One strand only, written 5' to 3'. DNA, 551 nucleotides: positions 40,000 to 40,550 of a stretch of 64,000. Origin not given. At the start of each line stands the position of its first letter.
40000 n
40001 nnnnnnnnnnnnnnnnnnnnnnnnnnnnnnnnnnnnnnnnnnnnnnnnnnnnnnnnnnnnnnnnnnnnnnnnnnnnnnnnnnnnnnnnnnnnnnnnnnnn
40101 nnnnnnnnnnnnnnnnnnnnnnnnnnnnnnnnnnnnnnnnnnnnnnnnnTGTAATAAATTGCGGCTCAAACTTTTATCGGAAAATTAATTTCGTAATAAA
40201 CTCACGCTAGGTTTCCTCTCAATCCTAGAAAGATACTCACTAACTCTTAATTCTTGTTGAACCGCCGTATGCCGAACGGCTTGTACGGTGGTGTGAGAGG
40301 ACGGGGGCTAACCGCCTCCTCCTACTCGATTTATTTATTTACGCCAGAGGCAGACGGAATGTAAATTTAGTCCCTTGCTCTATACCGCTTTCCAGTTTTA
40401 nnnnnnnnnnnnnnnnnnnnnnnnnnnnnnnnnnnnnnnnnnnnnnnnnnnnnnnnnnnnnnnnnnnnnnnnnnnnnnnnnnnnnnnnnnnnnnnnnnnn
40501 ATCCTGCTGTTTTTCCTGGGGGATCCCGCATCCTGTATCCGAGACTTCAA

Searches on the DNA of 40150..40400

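Call 12: search_rna_families(source=window, start=40150, end=40400, threshold=evalue, max_evalue=10, show_alignments=3)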
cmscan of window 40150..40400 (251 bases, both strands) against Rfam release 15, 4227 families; matches with E-value up to 10: 1.
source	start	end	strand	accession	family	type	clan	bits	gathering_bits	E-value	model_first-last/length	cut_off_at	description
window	40260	40330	+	RF00029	Intron_gpII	Intron;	-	41.3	40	4.1e-07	1-77/77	no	Group II catalytic intron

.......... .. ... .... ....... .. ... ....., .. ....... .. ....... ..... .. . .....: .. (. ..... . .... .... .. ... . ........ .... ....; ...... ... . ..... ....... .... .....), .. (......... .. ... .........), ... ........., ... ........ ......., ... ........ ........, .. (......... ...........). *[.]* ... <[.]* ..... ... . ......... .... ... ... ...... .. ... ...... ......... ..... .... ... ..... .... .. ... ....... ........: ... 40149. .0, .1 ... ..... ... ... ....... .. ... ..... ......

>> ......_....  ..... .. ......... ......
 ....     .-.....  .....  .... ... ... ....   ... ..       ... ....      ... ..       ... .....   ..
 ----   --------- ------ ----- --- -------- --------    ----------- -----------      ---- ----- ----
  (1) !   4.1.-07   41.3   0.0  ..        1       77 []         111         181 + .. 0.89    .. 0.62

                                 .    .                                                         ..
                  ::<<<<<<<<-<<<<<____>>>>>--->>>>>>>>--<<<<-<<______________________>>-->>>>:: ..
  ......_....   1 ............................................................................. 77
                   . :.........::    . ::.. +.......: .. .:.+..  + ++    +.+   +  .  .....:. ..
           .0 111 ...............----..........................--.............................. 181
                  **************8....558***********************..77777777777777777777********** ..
